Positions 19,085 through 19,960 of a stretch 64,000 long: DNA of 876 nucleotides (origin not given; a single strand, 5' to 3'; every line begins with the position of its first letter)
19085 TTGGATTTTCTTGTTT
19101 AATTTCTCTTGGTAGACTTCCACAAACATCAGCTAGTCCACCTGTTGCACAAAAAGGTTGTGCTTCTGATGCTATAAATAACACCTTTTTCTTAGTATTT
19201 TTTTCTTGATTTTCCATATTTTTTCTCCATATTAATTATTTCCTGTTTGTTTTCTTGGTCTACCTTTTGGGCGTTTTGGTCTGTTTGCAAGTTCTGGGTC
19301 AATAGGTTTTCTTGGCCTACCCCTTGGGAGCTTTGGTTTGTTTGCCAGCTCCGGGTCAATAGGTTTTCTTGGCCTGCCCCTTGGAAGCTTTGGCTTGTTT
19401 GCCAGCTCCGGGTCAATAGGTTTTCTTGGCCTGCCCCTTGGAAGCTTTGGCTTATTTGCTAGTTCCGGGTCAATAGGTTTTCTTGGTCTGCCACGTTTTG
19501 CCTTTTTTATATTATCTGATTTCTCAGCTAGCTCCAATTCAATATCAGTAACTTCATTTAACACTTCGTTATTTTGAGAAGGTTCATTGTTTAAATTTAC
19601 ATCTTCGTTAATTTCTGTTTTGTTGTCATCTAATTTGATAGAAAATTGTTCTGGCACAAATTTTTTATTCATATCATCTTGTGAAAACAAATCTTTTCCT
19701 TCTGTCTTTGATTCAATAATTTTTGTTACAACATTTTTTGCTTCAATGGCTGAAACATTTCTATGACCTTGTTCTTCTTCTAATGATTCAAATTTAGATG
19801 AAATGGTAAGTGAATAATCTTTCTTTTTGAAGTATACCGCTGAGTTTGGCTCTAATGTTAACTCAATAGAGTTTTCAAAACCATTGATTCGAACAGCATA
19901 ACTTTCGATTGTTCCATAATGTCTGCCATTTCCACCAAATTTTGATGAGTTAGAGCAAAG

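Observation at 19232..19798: Glycogen branching enzyme fused to five tandem AT-hook (RGRPRK) repeats encoded by a 57-bp VNTR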

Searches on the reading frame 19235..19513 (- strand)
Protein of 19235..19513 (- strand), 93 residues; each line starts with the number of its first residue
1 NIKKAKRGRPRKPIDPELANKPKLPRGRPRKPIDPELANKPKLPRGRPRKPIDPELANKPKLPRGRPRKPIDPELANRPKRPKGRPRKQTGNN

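Call 30: search_protein_families(library=pfam, proteins=[window:19235-19513:-], max_evalue=10)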
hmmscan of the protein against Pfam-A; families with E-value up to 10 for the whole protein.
window:19235-19513:- (93 aa): 2 families
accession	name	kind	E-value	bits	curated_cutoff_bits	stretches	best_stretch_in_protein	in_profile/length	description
PF02178.24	AT_hook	-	0.04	14.2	17.4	4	6-12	3-9/13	AT hook motif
PF23812.1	Phage_TAC_18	-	1.2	9.8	27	0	31-46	6-21/79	Phage tail assembly chaperone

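Call 31: search_solved_structures(query=window:19235-19513:-, max_evalue=10, show_alignments=3)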
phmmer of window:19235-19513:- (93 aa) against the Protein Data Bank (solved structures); distinct sequences matched with E-value up to 10: 0.

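Call 36: search_protein_representatives(protein=window:19235-19513:-)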
Query: 93 residues. Proteins with E-value up to 0.001 (for the whole library): 79; up to 1e-10: 18; up to 1e-30: 1. The best 79 are listed.
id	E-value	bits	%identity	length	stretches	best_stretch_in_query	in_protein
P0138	4.8e-35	136.0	80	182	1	6-92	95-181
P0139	2.4e-29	117.6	38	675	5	6-88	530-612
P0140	9.9e-23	96.4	49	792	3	4-89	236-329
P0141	1.0e-22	96.3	50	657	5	4-89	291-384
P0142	1.0e-21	93.2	78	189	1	10-91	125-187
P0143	1.6e-21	92.6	47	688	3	4-90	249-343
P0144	1.0e-19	86.8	65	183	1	6-90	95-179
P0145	5.9e-19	84.3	49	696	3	4-90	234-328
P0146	3.4e-17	78.6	77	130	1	23-88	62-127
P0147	2.7e-16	75.8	53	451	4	5-89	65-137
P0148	6.6e-16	74.5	91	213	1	5-51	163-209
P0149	9.2e-16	74.0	60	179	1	4-92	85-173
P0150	2.0e-14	69.7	51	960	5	5-90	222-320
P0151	2.3e-14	69.5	53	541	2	3-89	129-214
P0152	5.5e-13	65.1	56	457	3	4-88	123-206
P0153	1.0e-11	61.1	56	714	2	4-88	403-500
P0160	2.8e-09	53.2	56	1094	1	4-89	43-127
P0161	4.2e-08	49.5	59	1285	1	4-69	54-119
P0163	5.4e-08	49.1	48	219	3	4-88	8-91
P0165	1.1e-07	48.1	68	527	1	4-89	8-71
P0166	2.5e-07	46.9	57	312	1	4-89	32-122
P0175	1.6e-06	44.4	69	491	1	4-69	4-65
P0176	1.7e-06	44.3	53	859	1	4-75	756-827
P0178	2.7e-06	43.7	51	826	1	5-90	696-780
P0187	2.2e-05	40.7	48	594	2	4-89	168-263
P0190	4.2e-05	39.8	49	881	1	3-93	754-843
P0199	1.1e-04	38.4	47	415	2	5-90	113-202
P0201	1.3e-04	38.2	48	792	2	13-91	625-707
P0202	2.0e-04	37.7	54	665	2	23-89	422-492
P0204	2.5e-04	37.3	47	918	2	4-74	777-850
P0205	2.7e-04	37.2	58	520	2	4-89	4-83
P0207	3.3e-04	36.9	57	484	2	4-89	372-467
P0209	3.6e-04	36.8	52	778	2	40-89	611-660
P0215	6.6e-04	36.0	53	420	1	3-89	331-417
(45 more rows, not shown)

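Call 38: search_protein_families(library=pfam, proteins=[P0139, P0140, P0147, P0150, P0151, P0152, P0153, P0160, P0161, P0165], max_evalue=0.001)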
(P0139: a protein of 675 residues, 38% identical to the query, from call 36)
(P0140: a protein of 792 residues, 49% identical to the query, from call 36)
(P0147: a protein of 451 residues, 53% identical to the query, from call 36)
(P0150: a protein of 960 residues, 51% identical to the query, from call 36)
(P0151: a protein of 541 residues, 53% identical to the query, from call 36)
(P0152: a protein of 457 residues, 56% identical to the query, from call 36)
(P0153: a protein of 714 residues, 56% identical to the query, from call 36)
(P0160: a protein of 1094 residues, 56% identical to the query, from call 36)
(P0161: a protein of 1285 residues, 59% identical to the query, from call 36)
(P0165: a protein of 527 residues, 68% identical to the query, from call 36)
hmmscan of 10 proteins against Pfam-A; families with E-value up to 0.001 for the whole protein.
P0139 (675 aa): 1 family
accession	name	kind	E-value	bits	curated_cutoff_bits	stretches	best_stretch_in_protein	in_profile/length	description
PF02178.24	AT_hook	-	1.1e-13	49.8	17.4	0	529-538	2-11/13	AT hook motif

P0140 (792 aa): 2 families
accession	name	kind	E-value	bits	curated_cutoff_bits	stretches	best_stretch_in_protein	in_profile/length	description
PF02178.24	AT_hook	-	1.6e-24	83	17.4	0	215-226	1-12/13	AT hook motif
PF01592.21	NifU_N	-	2.6e-17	63.6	22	1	6-124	4-125/127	NifU-like N terminal domain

P0147 (451 aa): 1 family
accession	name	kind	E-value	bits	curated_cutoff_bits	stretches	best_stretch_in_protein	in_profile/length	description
PF02178.24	AT_hook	-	1.8e-31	104.4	17.4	0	16-27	1-12/13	AT hook motif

P0150 (960 aa): 2 families
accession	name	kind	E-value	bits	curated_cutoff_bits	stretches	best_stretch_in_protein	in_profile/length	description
PF02178.24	AT_hook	-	6.7e-21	71.9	17.4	0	333-343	1-11/13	AT hook motif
PF01592.21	NifU_N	-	2.2e-20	73.5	22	1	5-124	3-125/127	NifU-like N terminal domain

P0151 (541 aa): 0 families

P0152 (457 aa): 1 family
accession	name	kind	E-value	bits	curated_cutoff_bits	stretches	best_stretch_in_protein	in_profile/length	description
PF02178.24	AT_hook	-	5.8e-18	62.9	17.4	0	347-356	1-10/13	AT hook motif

P0153 (714 aa): 2 families
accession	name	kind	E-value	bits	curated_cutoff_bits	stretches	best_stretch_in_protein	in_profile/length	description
PF01592.21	NifU_N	-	3.3e-21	76.2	22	1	5-124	3-125/127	NifU-like N terminal domain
PF02178.24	AT_hook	-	2.3e-09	36.5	17.4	0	472-481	2-11/13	AT hook motif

P0160 (1094 aa): 1 family
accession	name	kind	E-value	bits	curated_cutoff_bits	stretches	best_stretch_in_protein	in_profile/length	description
PF02178.24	AT_hook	-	6.1e-07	29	17.4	0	62-71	1-10/13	AT hook motif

P0161 (1285 aa): 1 family
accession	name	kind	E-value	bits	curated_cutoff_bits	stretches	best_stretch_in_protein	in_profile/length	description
PF02178.24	AT_hook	-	0.00019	21.4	17.4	0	54-64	1-11/13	AT hook motif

P0165 (527 aa): 6 families
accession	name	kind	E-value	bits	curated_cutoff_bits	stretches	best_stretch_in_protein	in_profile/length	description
PF00106.31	adh_short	-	3.9e-27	95.4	26.6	1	247-455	1-191/195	short chain dehydrogenase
PF13561.12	adh_short_C2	-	2.5e-13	50.6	27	1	253-388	1-131/236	Enoyl-(Acyl carrier protein) reductase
PF08659.16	KR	-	2.6e-06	27.9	22.6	1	249-341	3-92/180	KR domain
PF23441.1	SDR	-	6.8e-06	26.1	27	1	247-400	8-163/258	SDR-like rossmann domain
PF01370.27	Epimerase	-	0.00013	21.9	20.9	1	249-371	1-103/240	NAD dependent epimerase/dehydratase family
PF02178.24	AT_hook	-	0.00021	21.2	17.4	0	8-19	1-12/13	AT hook motif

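Call 39: search_protein_families(library=pfam, proteins=[P0175, P0176, P0178, P0190, P0201, P0204, P0209, P0215, P0205, P0207], max_evalue=0.001)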
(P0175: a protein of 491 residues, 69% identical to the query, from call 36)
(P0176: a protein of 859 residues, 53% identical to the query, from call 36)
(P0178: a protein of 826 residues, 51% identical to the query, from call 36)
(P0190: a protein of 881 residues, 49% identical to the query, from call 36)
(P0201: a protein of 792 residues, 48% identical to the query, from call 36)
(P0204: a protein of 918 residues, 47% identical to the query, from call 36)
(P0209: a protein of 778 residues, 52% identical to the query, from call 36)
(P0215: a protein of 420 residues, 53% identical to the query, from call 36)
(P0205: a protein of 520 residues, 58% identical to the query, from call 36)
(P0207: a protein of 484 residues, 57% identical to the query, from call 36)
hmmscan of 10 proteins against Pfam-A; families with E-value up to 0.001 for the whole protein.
P0175 (491 aa): 5 families
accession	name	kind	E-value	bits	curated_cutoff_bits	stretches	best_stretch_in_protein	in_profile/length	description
PF00106.31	adh_short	-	1.8e-25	90.1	26.6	1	208-414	1-189/195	short chain dehydrogenase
PF13561.12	adh_short_C2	-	2.7e-11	43.9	27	1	214-347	1-129/236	Enoyl-(Acyl carrier protein) reductase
PF08659.16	KR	-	4e-06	27.3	22.6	1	210-305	3-95/180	KR domain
PF02178.24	AT_hook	-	0.00014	21.8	17.4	0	39-49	1-11/13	AT hook motif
PF01370.27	Epimerase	-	0.00041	20.3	20.9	1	210-407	1-172/240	NAD dependent epimerase/dehydratase family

P0176 (859 aa): 0 families

P0178 (826 aa): 1 family
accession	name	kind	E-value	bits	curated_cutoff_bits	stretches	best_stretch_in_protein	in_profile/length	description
PF02178.24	AT_hook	-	1.7e-05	24.6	17.4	0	714-724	1-11/13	AT hook motif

P0190 (881 aa): 1 family
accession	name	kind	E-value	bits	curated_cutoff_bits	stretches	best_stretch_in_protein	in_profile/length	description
PF02178.24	AT_hook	-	7.3e-09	34.9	17.4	0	811-822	1-12/13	AT hook motif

P0201 (792 aa): 1 family
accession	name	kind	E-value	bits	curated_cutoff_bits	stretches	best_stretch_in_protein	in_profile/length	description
PF02178.24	AT_hook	-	2.1e-11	42.8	17.4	0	726-736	1-11/13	AT hook motif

P0204 (918 aa): 1 family
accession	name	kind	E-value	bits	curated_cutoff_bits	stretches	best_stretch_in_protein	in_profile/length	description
PF02178.24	AT_hook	-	1.8e-07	30.7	17.4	0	755-766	1-12/13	AT hook motif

P0209 (778 aa): 1 family
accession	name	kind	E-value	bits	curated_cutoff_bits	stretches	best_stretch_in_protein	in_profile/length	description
PF02178.24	AT_hook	-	3e-07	30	17.4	0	632-640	1-9/13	AT hook motif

P0215 (420 aa): 2 families
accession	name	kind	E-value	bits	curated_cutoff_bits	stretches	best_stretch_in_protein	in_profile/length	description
PF01609.27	DDE_Tnp_1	-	9.3e-12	45.6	23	1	45-250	30-189/200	Transposase DDE domain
PF02178.24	AT_hook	-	2.8e-07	30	17.4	0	408-419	1-12/13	AT hook motif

P0205 (520 aa): 4 families
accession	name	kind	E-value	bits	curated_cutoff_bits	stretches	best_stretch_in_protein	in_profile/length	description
PF00106.31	adh_short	-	3.7e-19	69.4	26.6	1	236-444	1-190/195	short chain dehydrogenase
PF02178.24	AT_hook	-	3e-12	45.4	17.4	0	37-47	1-11/13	AT hook motif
PF13561.12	adh_short_C2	-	7.8e-09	35.9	27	1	242-382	1-136/236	Enoyl-(Acyl carrier protein) reductase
PF08659.16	KR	-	8.4e-05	23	22.6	1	238-315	3-82/180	KR domain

P0207 (484 aa): 2 families
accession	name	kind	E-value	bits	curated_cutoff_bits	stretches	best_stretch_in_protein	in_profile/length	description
PF02541.22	Ppx-GppA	-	2.6e-23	83.3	27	1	16-289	2-278/285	Ppx/GppA phosphatase family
PF02178.24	AT_hook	-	3.2e-07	29.9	17.4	0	350-361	1-12/13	AT hook motif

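Call 61: find_homologous_proteins(query=P0165, max_evalue=1e-20)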
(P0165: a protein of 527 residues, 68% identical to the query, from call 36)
Query P0165 (527 aa): 93 proteins with E <= 1e-20 among 8000 candidates.
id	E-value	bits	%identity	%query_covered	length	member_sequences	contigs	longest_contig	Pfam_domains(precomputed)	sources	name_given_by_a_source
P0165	0.0e+0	1175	100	100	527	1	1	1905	PF08659.17,PF13561.13,PF23441.1,PF00106.32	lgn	-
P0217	0.0e+0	1018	86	100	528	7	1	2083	PF08659.17,PF13561.13,PF23441.1,PF00106.32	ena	-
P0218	1.0e-245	834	67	100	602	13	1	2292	PF08659.17,PF13561.13,PF00106.32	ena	-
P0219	9.5e-173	594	58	99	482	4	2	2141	PF13561.13,PF02178.25,PF00106.32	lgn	-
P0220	3.4e-167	575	56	98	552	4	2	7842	PF13561.13,PF02178.25,PF00106.32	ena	-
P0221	2.5e-163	563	55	100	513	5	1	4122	PF13561.13,PF02178.25,PF00106.32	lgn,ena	-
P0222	9.5e-161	554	55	100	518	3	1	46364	PF13561.13,PF00106.32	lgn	-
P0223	1.6e-158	547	53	98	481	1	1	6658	PF13561.13,PF00106.32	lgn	-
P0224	1.8e-156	540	53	100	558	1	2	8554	PF13561.13,PF02178.25,PF00106.32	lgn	-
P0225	2.3e-156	540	49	100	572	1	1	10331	PF08659.17,PF13561.13,PF02178.25,PF23441.1,PF00106.32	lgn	-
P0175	9.8e-156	538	55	98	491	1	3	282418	PF08659.17,PF13561.13,PF00106.32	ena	-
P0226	4.1e-155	535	52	100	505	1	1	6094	PF13561.13,PF02178.25,PF00106.32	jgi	-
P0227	4.6e-155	535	54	99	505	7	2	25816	PF08659.17,PF13561.13,PF02178.25,PF00106.32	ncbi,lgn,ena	-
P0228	3.9e-154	532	53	100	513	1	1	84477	PF13561.13,PF02178.25,PF00106.32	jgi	-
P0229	1.4e-153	530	52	100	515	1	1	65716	PF13561.13,PF00106.32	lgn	-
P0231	4.8e-148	512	52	100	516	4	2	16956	PF08659.17,PF13561.13,PF02178.25,PF00106.32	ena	-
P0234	1.7e-142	494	51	98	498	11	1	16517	PF13561.13,PF02178.25,PF00106.32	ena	-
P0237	3.0e-127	444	54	71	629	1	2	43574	PF13561.13,PF02178.25,PF00106.32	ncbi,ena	-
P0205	8.2e-127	442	48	99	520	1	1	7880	PF13561.13,PF02178.25,PF00106.32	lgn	-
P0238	1.3e-126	441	48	98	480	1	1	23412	PF08659.17,PF02178.25,PF00106.32,PF01370.28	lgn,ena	-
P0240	7.5e-124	432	48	99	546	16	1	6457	PF02178.25,PF00106.32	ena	-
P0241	1.2e-123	432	48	98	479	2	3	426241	PF00106.32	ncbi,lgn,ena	-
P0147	3.5e-22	97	57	12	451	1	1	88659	PF02178.25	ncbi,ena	-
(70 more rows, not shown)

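Call 62: find_encoding_contigs(protein=P0175, flank=8000, max_places=2)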
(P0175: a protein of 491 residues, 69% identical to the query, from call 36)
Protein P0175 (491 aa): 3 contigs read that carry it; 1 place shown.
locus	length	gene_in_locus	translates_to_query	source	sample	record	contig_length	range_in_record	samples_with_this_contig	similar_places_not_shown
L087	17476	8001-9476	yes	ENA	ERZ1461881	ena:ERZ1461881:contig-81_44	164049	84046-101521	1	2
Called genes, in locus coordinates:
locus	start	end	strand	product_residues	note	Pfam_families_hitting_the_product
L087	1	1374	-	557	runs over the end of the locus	PF03485:Arg_tRNA_synt_N, PF00750:tRNA-synt_1d, PF09334:tRNA-synt_1g (faint), PF05746:DALR_1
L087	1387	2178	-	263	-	PF08238:Sel1 (faint)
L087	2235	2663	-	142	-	-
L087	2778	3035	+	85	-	-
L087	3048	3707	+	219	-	PF00657:Lipase_GDSL (weak), PF13472:Lipase_GDSL_2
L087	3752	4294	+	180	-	PF04011:LemA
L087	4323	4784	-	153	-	-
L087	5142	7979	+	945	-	-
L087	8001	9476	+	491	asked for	PF00106:adh_short, PF08659:KR (weak), PF13561:adh_short_C2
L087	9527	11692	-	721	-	-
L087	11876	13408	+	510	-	PF12895:ANAPC3 (faint), PF14559:TPR_19 (faint), PF00515:TPR_1 (faint), PF07719:TPR_2 (faint), PF13424:TPR_12 (faint), PF21033:RMD1-3 (faint), PF13428:TPR_14 (faint)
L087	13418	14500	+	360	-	-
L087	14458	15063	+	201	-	PF24894:Hexapep_GlmU (faint), PF25084:LbH_EIF2B, PF25087:GMPPB_C (weak), PF00132:Hexapep, PF25087:GMPPB_C, PF25084:LbH_EIF2B (weak), PF00132:Hexapep, PF14602:Hexapep_2, +1 more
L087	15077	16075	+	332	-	PF00483:NTP_transferase, PF01128:IspD, PF02348:CTP_transf_3, PF12804:NTP_transf_3, PF25087:GMPPB_C (weak), PF00132:Hexapep (faint)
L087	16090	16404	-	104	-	-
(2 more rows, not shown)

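Call 63: find_encoding_contigs(protein=P0241, flank=8000, max_places=2)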
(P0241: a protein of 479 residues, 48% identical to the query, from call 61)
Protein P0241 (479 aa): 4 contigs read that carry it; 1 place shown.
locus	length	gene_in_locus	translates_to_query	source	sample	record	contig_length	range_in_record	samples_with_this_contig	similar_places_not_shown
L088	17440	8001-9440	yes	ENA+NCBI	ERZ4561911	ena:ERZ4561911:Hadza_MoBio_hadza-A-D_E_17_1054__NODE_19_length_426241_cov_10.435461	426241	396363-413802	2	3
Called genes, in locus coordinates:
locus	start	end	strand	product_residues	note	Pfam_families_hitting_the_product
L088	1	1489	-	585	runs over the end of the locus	PF00664:ABC_membrane, PF00005:ABC_tran, PF02463:SMC_N (weak)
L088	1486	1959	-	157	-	PF12802:MarR_2, PF01047:MarR (weak)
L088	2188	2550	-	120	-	-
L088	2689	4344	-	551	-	PF18998:Flg_new_2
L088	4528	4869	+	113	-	PF12844:HTH_19 (faint), PF01381:HTH_3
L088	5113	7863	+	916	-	-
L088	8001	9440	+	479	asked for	PF00106:adh_short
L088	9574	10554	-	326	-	-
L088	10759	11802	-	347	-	PF00579:tRNA-synt_1b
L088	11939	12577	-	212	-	PF00702:Hydrolase, PF13419:HAD_2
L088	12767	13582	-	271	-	-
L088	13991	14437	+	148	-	PF00080:Sod_Cu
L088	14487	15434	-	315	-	-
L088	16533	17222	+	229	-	PF04239:DUF421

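Call 77: search_protein_families(library=pfam, proteins=[P0151, P0160, P0161, P0176, P0142, P0163, P0166, P0187, P0199, P0202], max_evalue=0.01)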
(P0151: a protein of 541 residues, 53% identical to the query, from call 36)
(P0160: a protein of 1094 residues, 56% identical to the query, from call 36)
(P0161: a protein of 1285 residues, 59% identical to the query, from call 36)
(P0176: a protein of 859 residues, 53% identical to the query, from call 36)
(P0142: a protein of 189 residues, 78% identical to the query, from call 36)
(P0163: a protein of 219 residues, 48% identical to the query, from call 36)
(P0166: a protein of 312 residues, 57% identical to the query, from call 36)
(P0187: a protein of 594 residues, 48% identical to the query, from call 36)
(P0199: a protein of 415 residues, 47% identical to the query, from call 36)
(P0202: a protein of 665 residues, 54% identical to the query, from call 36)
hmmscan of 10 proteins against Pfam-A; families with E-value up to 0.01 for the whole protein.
P0151 (541 aa): 1 family
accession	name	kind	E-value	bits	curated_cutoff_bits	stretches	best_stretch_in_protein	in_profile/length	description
PF02178.24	AT_hook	-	0.0013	18.8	17.4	0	168-179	1-12/13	AT hook motif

P0160 (1094 aa): 1 family
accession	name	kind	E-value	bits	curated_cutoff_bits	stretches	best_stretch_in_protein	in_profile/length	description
PF02178.24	AT_hook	-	6.1e-07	29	17.4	0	62-71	1-10/13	AT hook motif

P0161 (1285 aa): 1 family
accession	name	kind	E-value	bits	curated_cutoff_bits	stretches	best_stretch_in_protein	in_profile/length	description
PF02178.24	AT_hook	-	0.00019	21.4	17.4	0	54-64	1-11/13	AT hook motif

P0176 (859 aa): 0 families

P0142 (189 aa): 0 families

P0163 (219 aa): 1 family
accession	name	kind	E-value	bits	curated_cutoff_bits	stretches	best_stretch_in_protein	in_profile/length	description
PF02178.24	AT_hook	-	1.4e-05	24.9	17.4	0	63-70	1-8/13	AT hook motif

P0166 (312 aa): 2 families
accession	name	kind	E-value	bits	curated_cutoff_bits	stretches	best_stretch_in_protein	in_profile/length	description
PF03457.19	HA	-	4.7e-20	72.1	28.4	2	169-230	2-64/64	Helicase associated domain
PF02178.24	AT_hook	-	0.00073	19.6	17.4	0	54-65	1-12/13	AT hook motif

P0187 (594 aa): 2 families
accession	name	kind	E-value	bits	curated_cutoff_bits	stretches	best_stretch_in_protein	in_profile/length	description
PF01592.21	NifU_N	-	4.4e-18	66.1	22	1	7-124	5-125/127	NifU-like N terminal domain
PF02178.24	AT_hook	-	1e-11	43.7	17.4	0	210-220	1-11/13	AT hook motif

P0199 (415 aa): 1 family
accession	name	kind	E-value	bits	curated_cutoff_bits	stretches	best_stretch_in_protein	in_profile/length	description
PF02178.24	AT_hook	-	1.8e-13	49.1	17.4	0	82-92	2-12/13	AT hook motif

P0202 (665 aa): 2 families
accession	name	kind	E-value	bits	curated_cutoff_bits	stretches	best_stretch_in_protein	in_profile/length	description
PF01592.21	NifU_N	-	6.7e-19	68.7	22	1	5-123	3-124/127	NifU-like N terminal domain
PF02178.24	AT_hook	-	6.1e-09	35.2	17.4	0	483-494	1-12/13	AT hook motif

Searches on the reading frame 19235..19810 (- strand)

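Call 30: search_protein_families(library=pfam, proteins=[window:19235-19810:-], max_evalue=10)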
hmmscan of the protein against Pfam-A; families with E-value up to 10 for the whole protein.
window:19235-19810:- (192 aa): 1 family
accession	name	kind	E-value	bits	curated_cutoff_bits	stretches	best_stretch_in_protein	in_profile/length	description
PF02178.24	AT_hook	-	4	8.1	17.4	4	105-111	3-9/13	AT hook motif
